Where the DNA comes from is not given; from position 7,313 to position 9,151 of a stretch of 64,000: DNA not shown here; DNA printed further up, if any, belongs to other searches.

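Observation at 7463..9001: BamD-like outer-membrane lipoprotein fused to an LptA/OstA-like domain through a long E/K/R-rich linker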

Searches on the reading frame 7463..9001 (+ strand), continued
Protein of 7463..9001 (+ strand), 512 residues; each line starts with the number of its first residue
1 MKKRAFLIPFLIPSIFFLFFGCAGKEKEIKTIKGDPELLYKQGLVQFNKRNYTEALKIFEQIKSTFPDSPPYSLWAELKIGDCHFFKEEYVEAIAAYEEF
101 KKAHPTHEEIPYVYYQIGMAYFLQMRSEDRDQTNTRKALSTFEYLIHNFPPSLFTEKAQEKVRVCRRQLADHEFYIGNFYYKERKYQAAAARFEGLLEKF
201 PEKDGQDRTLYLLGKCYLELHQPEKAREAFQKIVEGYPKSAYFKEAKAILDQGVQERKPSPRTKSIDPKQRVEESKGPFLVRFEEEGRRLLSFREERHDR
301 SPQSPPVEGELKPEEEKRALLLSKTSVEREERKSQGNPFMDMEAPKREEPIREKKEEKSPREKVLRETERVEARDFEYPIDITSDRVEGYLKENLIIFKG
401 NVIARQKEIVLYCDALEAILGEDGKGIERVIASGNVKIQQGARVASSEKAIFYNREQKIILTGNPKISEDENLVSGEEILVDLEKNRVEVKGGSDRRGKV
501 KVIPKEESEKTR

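Call 59: search_protein_families(library=ncbifam, proteins=[L046:8269-9270:+, L046:9270-9857:+, L046:9839-10402:+, L046:10414-11160:+, L046:11192-12634:+], max_evalue=0.00001)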
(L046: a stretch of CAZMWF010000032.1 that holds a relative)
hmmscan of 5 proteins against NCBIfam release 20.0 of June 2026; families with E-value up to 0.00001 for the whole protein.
L046:8269-9270:+ (334 aa): 18 families
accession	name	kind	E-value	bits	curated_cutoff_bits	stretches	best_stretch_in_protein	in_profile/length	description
NF008141.0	PRK10892.1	equivalog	7.6e-116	386.9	505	1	9-334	6-328/328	arabinose-5-phosphate isomerase KdsD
TIGR00393.1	kpsF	subfamily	1.2e-99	333.2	203.7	1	53-323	1-267/268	KpsF/GutQ family sugar-phosphate isomerase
NF008581.0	PRK11543.1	equivalog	2.4e-94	315.9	481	1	16-333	6-320/321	arabinose-5-phosphate isomerase GutQ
NF010701.0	PRK14101.1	equivalog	1.3e-14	53.4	920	1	15-189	431-602/638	bifunctional transcriptional regulator/glucokinase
NF008590.0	PRK11557.1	equivalog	1e-13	51.3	355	1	38-183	119-261/282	MurR/RpiR family transcriptional regulator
NF008458.0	PRK11337.1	equivalog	1.2e-13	50.6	378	1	26-181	121-268/293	MurR/RpiR family transcriptional regulator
TIGR03127.2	RuMP_HxlB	equivalog_domain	1.7e-12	47.6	160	1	35-196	13-174/178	6-phospho-3-hexuloisomerase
NF041755.1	RuMP_HxlAB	equivalog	1.7e-12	47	500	1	27-194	221-385/391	bifunctional 3-hexulose-6-phosphate synthase/6-phospho-3-hexuloisomerase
NF040776.2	AlsR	equivalog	1.3e-10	40.6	400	1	26-182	109-257/279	transcriptional repressor AlsR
NF008451.0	PRK11302.1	subfamily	1.2e-09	38.1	296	1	38-188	114-261/286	transcriptional regulator HexR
NF001484.0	PRK00331.1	subfamily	2.5e-09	36.1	381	1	52-190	286-423/601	isomerizing glutamine--fructose-6-phosphate transaminase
TIGR01135.1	glmS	equivalog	4.3e-09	35.4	418.05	1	54-189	293-425/607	glutamine--fructose-6-phosphate transaminase (isomerizing)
NF041128.1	glucosaP_deam_GlmD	equivalog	4e-07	29.6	580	1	36-157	16-133/323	glucosamine-6-phosphate deaminase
TIGR00274.1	TIGR00274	equivalog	5.3e-07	29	302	0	97-186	124-212/291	N-acetylmuramic acid 6-phosphate etherase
NF041552.1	TF_PrdR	equivalog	1.1e-06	27.2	795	1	207-329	6-122/577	sigma-54 dependent transcriptional regulator PrdR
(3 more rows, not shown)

L046:9270-9857:+ (196 aa): 2 families
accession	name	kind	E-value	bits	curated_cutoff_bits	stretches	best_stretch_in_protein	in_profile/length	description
TIGR04409.1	LptC_YrbK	equivalog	1.3e-33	116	38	1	19-190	3-179/180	LPS export ABC transporter periplasmic protein LptC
NF008142.0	PRK10893.1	equivalog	2.9e-10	40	230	1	8-191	3-183/192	LPS export ABC transporter periplasmic protein LptC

L046:9839-10402:+ (188 aa): 4 families
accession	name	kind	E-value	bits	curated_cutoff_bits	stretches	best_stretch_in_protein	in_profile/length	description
TIGR03002.1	outer_YhbN_LptA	equivalog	5.2e-25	88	71.7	1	52-180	6-141/142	lipopolysaccharide transport periplasmic protein LptA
NF008143.0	PRK10894.1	equivalog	3e-10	39.6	234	1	52-186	32-172/184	lipopolysaccharide ABC transporter substrate-binding protein LptA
NF002997.0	PRK03761.1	equivalog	1.4e-06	26.8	683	1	51-132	46-129/783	LPS assembly protein LptD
TIGR04409.1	LptC_YrbK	equivalog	3.4e-06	26.7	38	0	104-159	105-165/180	LPS export ABC transporter periplasmic protein LptC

L046:10414-11160:+ (249 aa): 185 families (the best 25 are shown)
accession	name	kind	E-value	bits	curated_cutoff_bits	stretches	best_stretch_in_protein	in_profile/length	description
TIGR04406.1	LPS_export_lptB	equivalog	2e-108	361.2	240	1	4-240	2-239/239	LPS export ABC transporter ATP-binding protein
NF008144.0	PRK10895.1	equivalog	1.4e-89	299.7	381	1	1-240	1-241/241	LPS export ABC transporter ATP-binding protein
TIGR01188.1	drrA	subfamily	1.1e-51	175.9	312.45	1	11-226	1-214/302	daunorubicin resistance ABC transporter, ATP-binding protein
TIGR03410.1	urea_trans_UrtE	equivalog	7.1e-49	166.3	285.8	1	4-226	1-222/230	urea ABC transporter ATP-binding subunit UrtE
NF008449.1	PRK11300.1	equivalog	2.3e-48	164.7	362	1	4-236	6-254/255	high-affinity branched-chain amino acid ABC transporter ATP-binding protein LivG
TIGR03864.1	PQQ_ABC_ATP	hypoth_equivalog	3e-45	154.5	302.25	1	4-230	2-226/236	ABC transporter, ATP-binding subunit, PQQ-dependent alcohol dehydrogenase system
TIGR03265.1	PhnT2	equivalog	7e-44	150.5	457.7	1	2-230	3-229/353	putative 2-aminoethylphosphonate ABC transporter ATP-binding protein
TIGR03522.1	GldA_ABC_ATP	equivalog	1.6e-43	149.3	402.6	1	4-234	3-230/301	gliding motility-associated ABC transporter ATP-binding subunit GldA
TIGR00968.1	3a0106s01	subfamily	1.7e-42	145.6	342.75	1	6-230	3-225/237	sulfate ABC transporter ATP-binding protein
TIGR03740.1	galliderm_ABC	subfamily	2.1e-42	145.3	309.75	1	4-217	1-205/223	lantibiotic protection ABC transporter ATP-binding subunit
NF040840.2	tungstate_WtpC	equivalog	2.6e-42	145.3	440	1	4-232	2-227/347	tungstate ABC transporter ATP-binding protein WtpC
NF010060.0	PRK13537.1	equivalog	1.2e-41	142.7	521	1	4-225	16-235/314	nodulation factor ABC transporter ATP-binding protein NodI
NF010059.0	PRK13536.1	equivalog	1.8e-40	138.7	549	1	6-225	46-263/342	nodulation factor ABC transporter ATP-binding protein NodI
NF033858.1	ABC2_perm_RbbA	equivalog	2.5e-40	138.2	1050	1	4-230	267-491/909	ribosome-associated ATPase/putative transporter RbbA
TIGR03411.1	urea_trans_UrtD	equivalog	2.6e-40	138.6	304.1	1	3-236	2-242/242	urea ABC transporter ATP-binding protein UrtD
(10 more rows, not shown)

L046:11192-12634:+ (481 aa): 7 families
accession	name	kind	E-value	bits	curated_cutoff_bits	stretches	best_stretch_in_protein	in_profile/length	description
NF004595.0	PRK05932.1-2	equivalog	7.4e-141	470.3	513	1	9-480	7-483/484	RNA polymerase factor sigma-54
TIGR02395.1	rpoN_sigma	equivalog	2.2e-135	452.1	277.35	1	11-478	1-434/434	RNA polymerase factor sigma-54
NF004596.0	PRK05932.1-3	subfamily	1.8e-133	446.2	499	1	5-479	5-506/515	RNA polymerase factor sigma-54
NF009118.0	PRK12469.1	subfamily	1.6e-124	416.4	396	1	9-480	7-481/483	RNA polymerase factor sigma-54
NF004598.0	PRK05932.1-5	equivalog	2.8e-118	395.8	621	1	10-479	8-503/504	RNA polymerase factor sigma-54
NF004597.0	PRK05932.1-4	equivalog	3.1e-118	395.3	817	1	10-480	8-476/477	RNA polymerase factor sigma-54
NF004602.0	PRK05932.2-4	equivalog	3.5e-64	217.2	506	1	5-480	3-411/416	RNA polymerase factor sigma-54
